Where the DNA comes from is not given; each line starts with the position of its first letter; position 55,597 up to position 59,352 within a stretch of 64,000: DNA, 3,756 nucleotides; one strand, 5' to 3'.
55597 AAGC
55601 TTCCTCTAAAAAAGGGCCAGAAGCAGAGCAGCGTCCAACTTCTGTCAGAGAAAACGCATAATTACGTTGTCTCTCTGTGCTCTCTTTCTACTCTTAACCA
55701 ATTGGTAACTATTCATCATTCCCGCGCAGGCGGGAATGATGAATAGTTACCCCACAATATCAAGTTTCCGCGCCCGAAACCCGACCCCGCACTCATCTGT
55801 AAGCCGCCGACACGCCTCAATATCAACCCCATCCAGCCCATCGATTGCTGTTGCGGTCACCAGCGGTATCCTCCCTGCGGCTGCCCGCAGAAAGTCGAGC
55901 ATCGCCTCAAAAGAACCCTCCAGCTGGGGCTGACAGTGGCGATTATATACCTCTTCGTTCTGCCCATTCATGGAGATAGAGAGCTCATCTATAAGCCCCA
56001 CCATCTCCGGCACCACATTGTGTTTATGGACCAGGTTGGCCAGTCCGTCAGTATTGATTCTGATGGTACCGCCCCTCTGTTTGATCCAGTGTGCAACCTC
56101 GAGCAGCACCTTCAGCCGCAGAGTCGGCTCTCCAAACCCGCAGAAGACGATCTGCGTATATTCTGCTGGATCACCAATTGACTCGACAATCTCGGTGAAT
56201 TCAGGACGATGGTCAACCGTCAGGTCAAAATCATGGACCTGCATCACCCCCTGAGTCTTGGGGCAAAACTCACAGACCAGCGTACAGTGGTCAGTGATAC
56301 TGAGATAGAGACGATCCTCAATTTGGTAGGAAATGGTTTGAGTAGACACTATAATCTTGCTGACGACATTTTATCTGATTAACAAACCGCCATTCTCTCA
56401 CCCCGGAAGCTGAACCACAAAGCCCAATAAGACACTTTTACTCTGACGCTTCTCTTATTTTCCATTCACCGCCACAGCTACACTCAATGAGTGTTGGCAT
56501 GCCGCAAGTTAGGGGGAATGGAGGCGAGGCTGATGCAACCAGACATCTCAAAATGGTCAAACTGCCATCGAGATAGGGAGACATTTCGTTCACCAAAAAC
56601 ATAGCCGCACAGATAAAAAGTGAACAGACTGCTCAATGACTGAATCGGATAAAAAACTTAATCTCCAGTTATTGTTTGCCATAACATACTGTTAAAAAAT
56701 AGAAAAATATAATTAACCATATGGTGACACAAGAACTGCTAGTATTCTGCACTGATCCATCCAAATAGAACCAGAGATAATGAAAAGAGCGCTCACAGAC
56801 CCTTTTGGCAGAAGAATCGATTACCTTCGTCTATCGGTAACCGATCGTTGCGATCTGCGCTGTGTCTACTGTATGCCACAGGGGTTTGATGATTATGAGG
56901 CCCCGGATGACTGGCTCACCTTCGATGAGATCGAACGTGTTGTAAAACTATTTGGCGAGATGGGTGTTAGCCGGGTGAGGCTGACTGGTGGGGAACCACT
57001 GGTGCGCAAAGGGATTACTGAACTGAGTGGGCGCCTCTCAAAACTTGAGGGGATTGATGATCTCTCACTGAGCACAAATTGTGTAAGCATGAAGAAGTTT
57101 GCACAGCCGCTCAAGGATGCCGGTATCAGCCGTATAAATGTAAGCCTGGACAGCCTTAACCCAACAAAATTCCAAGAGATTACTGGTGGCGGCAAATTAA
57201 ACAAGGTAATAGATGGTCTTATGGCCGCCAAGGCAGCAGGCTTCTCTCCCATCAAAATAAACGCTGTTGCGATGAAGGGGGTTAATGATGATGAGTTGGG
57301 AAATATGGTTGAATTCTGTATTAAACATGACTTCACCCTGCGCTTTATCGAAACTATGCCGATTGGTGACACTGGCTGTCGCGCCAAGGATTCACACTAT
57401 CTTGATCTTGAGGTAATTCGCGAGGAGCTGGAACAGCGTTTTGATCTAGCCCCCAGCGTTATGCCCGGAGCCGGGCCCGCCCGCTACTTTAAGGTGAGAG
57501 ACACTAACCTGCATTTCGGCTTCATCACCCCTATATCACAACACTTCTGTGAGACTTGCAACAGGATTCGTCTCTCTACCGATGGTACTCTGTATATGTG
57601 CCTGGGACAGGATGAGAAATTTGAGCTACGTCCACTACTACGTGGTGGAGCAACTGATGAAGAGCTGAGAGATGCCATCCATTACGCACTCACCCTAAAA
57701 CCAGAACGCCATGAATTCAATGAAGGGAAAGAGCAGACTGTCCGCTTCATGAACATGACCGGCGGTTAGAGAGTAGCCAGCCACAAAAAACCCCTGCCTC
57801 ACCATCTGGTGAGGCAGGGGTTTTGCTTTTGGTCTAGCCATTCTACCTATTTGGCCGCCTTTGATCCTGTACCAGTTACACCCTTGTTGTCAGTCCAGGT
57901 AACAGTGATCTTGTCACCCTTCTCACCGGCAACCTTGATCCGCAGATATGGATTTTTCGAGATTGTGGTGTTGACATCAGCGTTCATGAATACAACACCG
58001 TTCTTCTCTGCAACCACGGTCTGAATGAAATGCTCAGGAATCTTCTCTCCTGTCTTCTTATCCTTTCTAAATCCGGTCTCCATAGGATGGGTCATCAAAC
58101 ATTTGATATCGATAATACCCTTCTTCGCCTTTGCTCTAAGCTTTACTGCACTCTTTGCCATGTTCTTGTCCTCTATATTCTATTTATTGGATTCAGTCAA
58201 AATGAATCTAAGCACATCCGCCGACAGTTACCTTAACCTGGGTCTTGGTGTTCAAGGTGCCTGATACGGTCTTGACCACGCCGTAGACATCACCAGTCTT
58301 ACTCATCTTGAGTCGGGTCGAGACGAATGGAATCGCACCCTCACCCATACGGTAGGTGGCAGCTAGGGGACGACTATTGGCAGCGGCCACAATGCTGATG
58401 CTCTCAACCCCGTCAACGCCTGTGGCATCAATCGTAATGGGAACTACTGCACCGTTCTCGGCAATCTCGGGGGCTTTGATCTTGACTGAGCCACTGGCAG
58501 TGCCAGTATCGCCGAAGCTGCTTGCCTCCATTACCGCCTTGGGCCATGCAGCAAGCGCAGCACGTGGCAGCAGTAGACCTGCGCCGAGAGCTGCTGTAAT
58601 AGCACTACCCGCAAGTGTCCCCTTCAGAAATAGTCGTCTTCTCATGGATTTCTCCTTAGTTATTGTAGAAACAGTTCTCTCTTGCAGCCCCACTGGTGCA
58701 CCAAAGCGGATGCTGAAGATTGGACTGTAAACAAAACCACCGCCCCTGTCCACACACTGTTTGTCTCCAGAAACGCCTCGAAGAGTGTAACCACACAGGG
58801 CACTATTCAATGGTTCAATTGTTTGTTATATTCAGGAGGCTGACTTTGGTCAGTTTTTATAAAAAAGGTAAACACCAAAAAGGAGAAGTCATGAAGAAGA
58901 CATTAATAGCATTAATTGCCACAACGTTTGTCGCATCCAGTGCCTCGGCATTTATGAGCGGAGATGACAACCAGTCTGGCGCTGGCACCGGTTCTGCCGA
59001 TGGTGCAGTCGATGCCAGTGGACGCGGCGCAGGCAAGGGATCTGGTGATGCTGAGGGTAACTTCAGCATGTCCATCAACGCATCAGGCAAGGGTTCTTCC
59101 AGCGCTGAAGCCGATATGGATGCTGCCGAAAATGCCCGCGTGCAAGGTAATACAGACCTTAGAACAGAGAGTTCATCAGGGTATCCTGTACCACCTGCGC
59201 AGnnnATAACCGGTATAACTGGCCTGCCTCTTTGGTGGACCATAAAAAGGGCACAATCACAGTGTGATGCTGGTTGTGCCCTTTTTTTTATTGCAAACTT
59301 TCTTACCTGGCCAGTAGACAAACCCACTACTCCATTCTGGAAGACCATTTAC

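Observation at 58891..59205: Small secreted Gly/Ser/Ala/Asp-rich repetitive protein next to soxYZ: possible structural/sulfur-globule-type or novel periplasmic protein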

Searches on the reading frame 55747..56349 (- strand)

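Call 3: search_protein_families(library=pfam, proteins=[window:55747-56349:-], max_evalue=0.1)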
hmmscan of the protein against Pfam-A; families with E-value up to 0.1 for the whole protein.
window:55747-56349:- (200 aa): 3 families
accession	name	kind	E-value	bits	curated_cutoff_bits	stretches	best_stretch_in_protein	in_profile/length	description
PF04055.27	Radical_SAM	-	1.8e-09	38.4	29.5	1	17-179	2-158/166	Radical SAM superfamily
PF13353.11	Fer4_12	-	0.019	15.7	22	1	20-137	13-123/137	4Fe-4S single cluster domain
PF15698.10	Phosphatase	-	0.046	13.4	28.4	1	38-162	72-188/256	Phosphatase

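Call 4: search_protein_families(library=ncbifam, proteins=[window:55747-56349:-], max_evalue=0.1)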
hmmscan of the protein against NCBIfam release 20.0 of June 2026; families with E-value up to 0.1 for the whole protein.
window:55747-56349:- (200 aa): 31 families (the best 25 are shown)
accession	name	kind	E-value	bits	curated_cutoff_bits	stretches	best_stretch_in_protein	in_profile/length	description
TIGR04038.1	tatD_link_rSAM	subfamily_domain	2.8e-75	252.3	129.7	1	5-197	1-192/192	TatD family nuclease-associated radical SAM protein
TIGR04100.1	rSAM_pair_X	hypoth_equivalog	2.2e-47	161.2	262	1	5-196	1-196/197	TIGR04100 family radical SAM protein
TIGR04317.1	W_rSAM_matur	equivalog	3.4e-13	49.4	380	1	13-138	5-121/349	tungsten cofactor oxidoreductase radical SAM maturase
NF045574.1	sacti_mat_StsB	exception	6.9e-09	35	625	1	13-150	97-221/466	StsB family radical SAM/SPASM domain sactipeptide maturase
TIGR02666.1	moaA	equivalog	5.1e-07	29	284.05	1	13-140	11-135/336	GTP 3',8-cyclase MoaA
TIGR04311.1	rSAM_Geo_metal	subfamily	7.6e-07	28.5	400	1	12-159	3-144/423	radical SAM/SPASM family putative metalloenzyme maturase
TIGR02668.1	moaA_archaeal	equivalog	1.6e-05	24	325.25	1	14-139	12-128/303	GTP 3',8-cyclase MoaA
NF038283.1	viperin_w_prok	equivalog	2.5e-05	23.6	180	1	18-135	8-122/281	viperin family antiviral radical SAM protein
TIGR04053.2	TIGR04053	equivalog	5.4e-05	22.6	395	1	18-158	14-146/366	TIGR04053 family radical SAM/SPASM domain-containing protein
NF001199.0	PRK00164.2-1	equivalog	5.4e-05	22.5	231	1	14-138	14-129/308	GTP 3',8-cyclase MoaA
NF045646.2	rSAM_Se_TrsS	equivalog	9.8e-05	21.1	490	1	16-137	90-205/441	radical SAM (seleno)protein TrsS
TIGR03978.1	rSAM_paired_1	equivalog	0.00013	20.9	370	1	16-162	87-232/466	His-Xaa-Ser system radical SAM maturase HxsB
TIGR04133.1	rSAM_w_lipo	hypoth_equivalog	0.00018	20.6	425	1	14-152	26-155/350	TIGR04133 family radical SAM/SPASM protein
NF038170.1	lachnocin_rSAM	equivalog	0.00018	20.5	550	1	13-154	77-220/440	lachnocin radical SAM maturase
NF047865.1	rSAM_PapB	equivalog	0.00023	20.5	340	1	14-94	5-83/330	PapB family radical SAM/SPASM ranthipeptide maturase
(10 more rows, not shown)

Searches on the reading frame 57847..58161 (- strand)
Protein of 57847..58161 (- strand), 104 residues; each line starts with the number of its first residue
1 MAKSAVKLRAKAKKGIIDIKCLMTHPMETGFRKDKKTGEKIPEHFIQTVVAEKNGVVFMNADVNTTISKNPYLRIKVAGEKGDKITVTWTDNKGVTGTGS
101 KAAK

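Call 3: search_protein_families(library=pfam, proteins=[window:57847-58161:-], max_evalue=0.1)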
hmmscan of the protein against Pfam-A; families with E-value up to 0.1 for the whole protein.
window:57847-58161:- (104 aa): 3 families
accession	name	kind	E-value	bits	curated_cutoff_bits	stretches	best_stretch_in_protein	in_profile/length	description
PF08770.17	SoxZ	-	7.5e-33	112.6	25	1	8-100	3-96/98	Sulphur oxidation protein SoxZ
PF21661.2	DUF6860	-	0.051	13.9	27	1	40-85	62-108/125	Domain of unknown function (DUF6860)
PF11873.13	Mltc_N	-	0.084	13.1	22.6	0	39-92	68-122/161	Membrane-bound lytic murein transglycosylase C, N-terminal domain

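Call 4: search_protein_families(library=ncbifam, proteins=[window:57847-58161:-], max_evalue=0.1)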
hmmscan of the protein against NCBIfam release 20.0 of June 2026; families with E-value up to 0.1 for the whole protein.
window:57847-58161:- (104 aa): 2 families
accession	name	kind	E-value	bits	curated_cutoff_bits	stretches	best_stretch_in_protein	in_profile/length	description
TIGR04490.1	SoxZ_true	equivalog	6.1e-36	122.3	76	1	7-100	1-95/98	thiosulfate oxidation carrier complex protein SoxZ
TIGR04557.1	fuse_rel_SoxYZ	equivalog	2.8e-17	62.8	140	1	6-94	134-222/226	quinoprotein dehydrogenase-associated SoxYZ-like carrier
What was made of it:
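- Checked: The head-to-head arrangement holds: soxY (58208-58645, -) and soxZ (57847-58161, -) are confirmed by Pfam and NCBIfam (calls 3, 4), with a 245-bp divergent intergenic region.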

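Call 76: find_related_loci(query=window:57847-58161:-, collection=viral_contigs, flank=5000)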
Query window:57847-58161:- (104 aa) in viral_contigs; peptide patterns used: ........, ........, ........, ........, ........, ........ (x = any residue, [..] = any of these).
7 stretches matched a pattern, but none encodes a relative of the query by tblastn (E <= 1e-3).
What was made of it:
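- Tried and rejected: SoxZ has no viral relatives in IMG/VR (call 76).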

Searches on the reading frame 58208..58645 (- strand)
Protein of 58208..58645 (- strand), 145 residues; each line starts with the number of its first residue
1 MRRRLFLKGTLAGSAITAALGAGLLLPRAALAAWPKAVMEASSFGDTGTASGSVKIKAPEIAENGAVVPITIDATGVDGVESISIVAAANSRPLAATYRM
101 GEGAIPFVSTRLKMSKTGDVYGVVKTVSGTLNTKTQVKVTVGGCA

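Call 3: search_protein_families(library=pfam, proteins=[window:58208-58645:-], max_evalue=0.1)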
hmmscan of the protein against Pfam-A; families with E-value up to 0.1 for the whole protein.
window:58208-58645:- (145 aa): 3 families
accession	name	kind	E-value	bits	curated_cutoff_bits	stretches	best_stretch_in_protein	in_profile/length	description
PF13501.12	SoxY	-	1.4e-26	93.3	28.4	1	44-144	5-112/112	Sulfur oxidation protein SoxY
PF23619.1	Ig_VWA7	-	0.0014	19.3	27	1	44-79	54-89/104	VWA7 Ig-like domain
PF11240.13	DUF3042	-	0.075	13.4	25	1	6-25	4-23/54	Protein of unknown function (DUF3042)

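Call 4: search_protein_families(library=ncbifam, proteins=[window:58208-58645:-], max_evalue=0.1)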
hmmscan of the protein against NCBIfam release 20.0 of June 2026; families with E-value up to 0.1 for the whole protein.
window:58208-58645:- (145 aa): 4 families
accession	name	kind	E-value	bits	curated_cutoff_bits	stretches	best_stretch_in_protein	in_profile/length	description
TIGR04488.1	SoxY_true_GGCGG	equivalog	4.9e-32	111.4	125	1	3-144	2-147/149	thiosulfate oxidation carrier protein SoxY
TIGR04557.1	fuse_rel_SoxYZ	equivalog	1.7e-16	60.3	140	1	39-145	4-115/226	quinoprotein dehydrogenase-associated SoxYZ-like carrier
TIGR04487.1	SoxY_para_1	exception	1.4e-07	31.4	172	1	19-144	14-144/146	SoxY-related AACIE arm protein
NF011682.0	PRK15102.1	equivalog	0.045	11.8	909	1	2-86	5-87/829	trimethylamine-N-oxide reductase TorA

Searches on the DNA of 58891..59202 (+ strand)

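Call 63: search_dna_similar(query=L007:1-15640:+, collection=phages, mode=near)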
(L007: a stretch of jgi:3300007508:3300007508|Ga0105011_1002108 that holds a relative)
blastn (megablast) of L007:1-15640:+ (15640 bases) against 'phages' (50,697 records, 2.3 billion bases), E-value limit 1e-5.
No match.
